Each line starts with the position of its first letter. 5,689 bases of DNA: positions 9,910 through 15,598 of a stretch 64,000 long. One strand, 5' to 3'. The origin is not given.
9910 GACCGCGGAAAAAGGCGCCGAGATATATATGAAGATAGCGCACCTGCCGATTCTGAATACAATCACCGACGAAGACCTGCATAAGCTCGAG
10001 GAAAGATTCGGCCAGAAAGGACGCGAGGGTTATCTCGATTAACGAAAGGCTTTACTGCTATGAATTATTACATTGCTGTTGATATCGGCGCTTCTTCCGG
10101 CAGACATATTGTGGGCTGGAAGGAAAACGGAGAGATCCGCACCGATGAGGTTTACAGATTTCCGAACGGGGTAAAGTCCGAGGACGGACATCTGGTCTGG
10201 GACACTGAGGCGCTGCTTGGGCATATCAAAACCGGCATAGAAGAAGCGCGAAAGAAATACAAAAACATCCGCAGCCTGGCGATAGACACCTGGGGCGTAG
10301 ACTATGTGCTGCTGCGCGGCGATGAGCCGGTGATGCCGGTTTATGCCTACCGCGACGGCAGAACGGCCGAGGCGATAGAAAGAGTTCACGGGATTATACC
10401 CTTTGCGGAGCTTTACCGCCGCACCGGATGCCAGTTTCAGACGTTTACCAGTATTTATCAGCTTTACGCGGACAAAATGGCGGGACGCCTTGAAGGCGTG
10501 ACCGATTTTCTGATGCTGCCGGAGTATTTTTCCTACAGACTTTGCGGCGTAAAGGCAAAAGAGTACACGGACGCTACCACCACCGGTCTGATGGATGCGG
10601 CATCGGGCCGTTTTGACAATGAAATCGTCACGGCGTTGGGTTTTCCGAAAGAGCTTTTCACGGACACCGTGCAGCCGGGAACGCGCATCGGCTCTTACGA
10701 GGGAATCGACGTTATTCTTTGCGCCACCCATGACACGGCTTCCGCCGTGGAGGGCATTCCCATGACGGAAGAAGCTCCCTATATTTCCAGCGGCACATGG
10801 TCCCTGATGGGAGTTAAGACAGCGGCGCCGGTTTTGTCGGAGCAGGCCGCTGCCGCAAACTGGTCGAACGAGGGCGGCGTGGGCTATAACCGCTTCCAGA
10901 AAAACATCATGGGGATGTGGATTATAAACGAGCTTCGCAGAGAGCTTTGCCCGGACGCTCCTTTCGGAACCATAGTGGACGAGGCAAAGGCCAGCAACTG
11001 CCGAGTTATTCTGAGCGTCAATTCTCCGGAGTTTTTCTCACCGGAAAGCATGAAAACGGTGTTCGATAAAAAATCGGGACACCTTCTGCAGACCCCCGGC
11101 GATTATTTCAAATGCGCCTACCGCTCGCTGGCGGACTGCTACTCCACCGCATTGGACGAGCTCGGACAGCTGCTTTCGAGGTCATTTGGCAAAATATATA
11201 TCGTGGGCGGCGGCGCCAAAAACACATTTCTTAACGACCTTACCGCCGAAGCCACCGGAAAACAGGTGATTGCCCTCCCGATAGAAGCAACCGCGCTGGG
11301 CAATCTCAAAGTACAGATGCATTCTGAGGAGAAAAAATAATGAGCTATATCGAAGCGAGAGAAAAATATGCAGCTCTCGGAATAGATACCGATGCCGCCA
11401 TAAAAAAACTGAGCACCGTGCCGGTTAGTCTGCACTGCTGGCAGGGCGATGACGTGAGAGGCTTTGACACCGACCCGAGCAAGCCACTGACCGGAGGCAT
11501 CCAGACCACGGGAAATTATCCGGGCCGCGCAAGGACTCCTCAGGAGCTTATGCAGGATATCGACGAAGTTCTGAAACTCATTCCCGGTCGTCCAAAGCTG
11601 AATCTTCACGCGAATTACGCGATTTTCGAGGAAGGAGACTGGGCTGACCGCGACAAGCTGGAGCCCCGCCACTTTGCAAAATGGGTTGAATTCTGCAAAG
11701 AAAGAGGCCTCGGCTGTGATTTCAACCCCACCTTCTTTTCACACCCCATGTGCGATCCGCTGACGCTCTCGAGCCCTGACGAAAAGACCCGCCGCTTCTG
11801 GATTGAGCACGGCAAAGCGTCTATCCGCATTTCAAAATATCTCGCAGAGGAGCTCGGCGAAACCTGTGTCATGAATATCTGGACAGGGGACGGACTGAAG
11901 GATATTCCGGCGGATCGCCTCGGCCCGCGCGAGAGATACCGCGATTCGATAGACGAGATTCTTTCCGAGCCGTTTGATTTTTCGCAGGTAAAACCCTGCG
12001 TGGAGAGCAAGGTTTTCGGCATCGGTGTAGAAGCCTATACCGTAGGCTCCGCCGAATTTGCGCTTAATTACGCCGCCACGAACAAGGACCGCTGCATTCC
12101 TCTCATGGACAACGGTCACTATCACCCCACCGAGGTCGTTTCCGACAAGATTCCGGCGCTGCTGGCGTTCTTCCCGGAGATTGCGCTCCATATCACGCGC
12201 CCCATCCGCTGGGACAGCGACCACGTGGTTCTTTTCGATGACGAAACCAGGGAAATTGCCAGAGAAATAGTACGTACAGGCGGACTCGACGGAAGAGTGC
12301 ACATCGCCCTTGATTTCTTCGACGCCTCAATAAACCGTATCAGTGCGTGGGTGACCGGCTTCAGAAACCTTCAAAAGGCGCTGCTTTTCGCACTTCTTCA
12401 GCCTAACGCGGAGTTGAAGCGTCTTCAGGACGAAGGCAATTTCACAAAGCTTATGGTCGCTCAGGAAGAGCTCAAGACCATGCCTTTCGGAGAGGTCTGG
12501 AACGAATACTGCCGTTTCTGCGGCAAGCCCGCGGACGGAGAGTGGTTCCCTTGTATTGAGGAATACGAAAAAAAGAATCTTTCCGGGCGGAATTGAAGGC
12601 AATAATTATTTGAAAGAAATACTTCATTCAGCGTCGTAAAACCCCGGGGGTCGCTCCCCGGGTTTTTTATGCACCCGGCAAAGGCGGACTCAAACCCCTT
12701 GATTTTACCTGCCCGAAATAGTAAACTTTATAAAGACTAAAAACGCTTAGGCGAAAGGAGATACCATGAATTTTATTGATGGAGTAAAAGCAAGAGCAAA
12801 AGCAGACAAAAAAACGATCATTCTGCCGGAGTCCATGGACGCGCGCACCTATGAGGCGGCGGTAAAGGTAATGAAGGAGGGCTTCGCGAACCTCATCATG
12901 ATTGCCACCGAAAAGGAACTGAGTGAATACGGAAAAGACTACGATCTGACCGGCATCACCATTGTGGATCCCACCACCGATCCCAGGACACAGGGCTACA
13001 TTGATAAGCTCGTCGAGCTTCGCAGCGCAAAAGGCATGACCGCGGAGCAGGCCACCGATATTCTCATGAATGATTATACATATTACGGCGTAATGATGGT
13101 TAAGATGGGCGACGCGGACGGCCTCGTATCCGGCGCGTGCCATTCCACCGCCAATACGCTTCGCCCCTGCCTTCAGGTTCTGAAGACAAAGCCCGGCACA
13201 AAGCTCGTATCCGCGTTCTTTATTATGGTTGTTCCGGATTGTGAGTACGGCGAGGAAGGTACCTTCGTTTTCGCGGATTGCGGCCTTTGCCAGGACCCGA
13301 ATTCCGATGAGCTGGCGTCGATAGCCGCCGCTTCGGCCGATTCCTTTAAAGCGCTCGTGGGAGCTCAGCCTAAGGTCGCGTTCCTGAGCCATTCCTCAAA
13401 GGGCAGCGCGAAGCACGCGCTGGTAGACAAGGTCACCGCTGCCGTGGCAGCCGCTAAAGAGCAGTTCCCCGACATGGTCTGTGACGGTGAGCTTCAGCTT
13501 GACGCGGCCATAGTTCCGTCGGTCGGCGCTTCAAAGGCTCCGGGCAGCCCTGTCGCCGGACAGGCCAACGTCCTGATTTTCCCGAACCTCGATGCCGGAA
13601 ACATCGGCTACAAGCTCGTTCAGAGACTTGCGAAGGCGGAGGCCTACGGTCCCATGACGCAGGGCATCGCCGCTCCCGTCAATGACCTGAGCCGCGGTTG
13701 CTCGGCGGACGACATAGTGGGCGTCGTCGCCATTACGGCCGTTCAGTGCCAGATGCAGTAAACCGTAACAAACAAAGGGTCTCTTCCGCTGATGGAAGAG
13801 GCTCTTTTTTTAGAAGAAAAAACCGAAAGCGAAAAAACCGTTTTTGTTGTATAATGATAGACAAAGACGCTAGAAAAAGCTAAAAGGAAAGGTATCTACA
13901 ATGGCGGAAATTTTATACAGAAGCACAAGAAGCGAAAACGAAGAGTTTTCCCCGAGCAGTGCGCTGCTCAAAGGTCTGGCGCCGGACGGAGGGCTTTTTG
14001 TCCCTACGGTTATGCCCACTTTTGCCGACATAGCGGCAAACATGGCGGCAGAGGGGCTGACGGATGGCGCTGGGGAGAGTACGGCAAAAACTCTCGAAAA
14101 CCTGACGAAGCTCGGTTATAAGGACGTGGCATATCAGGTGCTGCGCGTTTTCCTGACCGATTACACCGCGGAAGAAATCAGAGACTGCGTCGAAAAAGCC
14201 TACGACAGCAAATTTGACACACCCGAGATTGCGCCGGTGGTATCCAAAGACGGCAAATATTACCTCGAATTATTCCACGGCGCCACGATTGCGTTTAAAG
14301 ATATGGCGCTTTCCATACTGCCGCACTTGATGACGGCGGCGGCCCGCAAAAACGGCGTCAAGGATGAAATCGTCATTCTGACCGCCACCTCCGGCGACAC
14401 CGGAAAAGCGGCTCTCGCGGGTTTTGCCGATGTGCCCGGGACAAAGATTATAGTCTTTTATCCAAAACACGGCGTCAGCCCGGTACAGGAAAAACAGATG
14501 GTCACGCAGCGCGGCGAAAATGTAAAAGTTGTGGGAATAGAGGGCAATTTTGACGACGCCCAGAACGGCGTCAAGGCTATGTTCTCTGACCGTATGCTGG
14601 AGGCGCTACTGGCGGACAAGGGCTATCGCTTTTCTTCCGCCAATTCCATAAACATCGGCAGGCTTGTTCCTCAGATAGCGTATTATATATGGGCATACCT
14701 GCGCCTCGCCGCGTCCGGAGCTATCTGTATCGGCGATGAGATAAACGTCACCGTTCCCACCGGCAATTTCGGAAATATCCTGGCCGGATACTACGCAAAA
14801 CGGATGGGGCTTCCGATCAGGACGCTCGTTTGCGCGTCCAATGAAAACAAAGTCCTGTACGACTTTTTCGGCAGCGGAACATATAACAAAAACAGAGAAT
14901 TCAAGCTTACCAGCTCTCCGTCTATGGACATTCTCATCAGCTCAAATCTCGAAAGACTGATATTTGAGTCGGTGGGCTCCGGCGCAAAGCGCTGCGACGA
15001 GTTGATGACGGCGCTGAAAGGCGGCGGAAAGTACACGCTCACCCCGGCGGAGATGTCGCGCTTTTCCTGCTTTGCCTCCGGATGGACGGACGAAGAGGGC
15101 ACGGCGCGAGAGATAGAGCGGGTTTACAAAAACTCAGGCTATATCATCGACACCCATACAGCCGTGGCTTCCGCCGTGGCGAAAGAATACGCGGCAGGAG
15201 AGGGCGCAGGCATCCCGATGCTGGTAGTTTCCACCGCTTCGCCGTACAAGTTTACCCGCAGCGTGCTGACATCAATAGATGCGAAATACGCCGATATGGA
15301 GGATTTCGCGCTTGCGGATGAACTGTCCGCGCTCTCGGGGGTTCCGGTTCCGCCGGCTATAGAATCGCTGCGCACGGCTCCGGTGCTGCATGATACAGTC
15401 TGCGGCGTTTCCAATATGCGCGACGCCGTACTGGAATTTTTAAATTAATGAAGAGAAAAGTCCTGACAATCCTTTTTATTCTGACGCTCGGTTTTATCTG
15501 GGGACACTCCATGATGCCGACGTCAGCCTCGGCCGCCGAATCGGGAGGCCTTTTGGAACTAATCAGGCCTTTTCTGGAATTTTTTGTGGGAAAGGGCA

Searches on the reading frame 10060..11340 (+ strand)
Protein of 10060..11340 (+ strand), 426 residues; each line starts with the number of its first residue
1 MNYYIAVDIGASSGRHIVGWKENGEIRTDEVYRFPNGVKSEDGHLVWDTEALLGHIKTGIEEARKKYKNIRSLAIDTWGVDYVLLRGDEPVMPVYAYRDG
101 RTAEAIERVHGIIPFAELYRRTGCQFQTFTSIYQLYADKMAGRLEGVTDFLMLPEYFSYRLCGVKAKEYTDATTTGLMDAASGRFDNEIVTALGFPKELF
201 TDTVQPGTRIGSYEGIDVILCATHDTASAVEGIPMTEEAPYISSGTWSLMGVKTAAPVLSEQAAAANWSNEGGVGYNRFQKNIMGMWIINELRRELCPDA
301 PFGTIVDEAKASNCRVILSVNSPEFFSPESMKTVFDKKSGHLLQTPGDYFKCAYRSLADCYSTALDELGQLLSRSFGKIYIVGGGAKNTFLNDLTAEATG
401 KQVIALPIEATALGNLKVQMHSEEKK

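Call 8: search_protein_families(library=pfam, proteins=[window:10060-11340:+])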
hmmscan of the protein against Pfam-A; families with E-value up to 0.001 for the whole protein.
window:10060-11340:+ (426 aa): 2 families
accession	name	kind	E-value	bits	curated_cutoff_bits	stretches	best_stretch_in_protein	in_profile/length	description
PF00370.27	FGGY_N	-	1.6e-20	74.2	28.8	1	3-211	1-214/245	FGGY family of carbohydrate kinases, N-terminal domain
PF02782.22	FGGY_C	-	3.5e-18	66.5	27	1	241-421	2-196/198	FGGY family of carbohydrate kinases, C-terminal domain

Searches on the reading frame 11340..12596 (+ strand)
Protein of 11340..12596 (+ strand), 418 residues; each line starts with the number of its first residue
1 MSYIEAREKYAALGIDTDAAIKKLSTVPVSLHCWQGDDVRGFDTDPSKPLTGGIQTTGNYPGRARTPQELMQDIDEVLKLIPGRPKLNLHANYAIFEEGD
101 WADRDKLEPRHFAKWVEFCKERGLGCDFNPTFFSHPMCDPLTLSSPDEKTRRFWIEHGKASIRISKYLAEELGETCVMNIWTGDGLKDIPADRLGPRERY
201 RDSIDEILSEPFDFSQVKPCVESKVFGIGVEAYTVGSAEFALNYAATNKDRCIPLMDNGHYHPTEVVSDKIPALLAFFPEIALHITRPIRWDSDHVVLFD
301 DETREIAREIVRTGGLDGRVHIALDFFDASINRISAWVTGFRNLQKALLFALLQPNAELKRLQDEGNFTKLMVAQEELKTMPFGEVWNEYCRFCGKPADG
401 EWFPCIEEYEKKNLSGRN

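Call 8: search_protein_families(library=pfam, proteins=[window:11340-12596:+])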
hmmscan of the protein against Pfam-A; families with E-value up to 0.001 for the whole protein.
window:11340-12596:+ (418 aa): 1 family
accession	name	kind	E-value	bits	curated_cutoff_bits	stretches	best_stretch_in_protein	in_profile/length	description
PF06134.17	RhaA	-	4.1e-172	573.5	22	1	3-416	7-416/417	L-rhamnose isomerase (RhaA)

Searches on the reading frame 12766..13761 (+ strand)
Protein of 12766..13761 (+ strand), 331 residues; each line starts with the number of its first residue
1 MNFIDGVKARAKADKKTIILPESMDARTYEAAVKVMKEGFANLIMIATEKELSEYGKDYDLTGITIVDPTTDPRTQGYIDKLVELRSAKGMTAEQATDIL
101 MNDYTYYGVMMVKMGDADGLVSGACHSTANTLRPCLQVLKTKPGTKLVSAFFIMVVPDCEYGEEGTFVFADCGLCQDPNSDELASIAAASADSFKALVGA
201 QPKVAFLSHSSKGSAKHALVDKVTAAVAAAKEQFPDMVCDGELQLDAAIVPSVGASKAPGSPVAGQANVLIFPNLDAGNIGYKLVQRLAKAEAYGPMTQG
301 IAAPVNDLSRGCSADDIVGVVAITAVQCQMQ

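Call 8: search_protein_families(library=pfam, proteins=[window:12766-13761:+])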
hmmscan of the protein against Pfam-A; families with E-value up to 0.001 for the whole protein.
window:12766-13761:+ (331 aa): 1 family
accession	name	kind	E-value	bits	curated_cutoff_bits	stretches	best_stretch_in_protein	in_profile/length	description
PF01515.24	PTA_PTB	-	5.9e-122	407.4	24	1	3-325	2-319/319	Phosphate acetyl/butaryl transferase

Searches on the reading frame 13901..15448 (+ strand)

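Call 39: search_protein_families(library=pfam, proteins=[window:13901-15448:+], max_evalue=0.00001)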
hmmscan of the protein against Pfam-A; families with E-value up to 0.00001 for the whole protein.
window:13901-15448:+ (515 aa): 3 families
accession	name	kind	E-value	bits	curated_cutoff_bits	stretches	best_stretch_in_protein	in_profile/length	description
PF14821.11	Thr_synth_N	-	9e-20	71.1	25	2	6-43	2-39/79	Threonine synthase N terminus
PF00291.31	PALP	-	2.8e-14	53.6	35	1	123-432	29-281/295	Pyridoxal-phosphate dependent enzyme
PF24857.1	THR4_C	-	3.3e-08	34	27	1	420-481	1-64/85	Threonine synthase, C-terminal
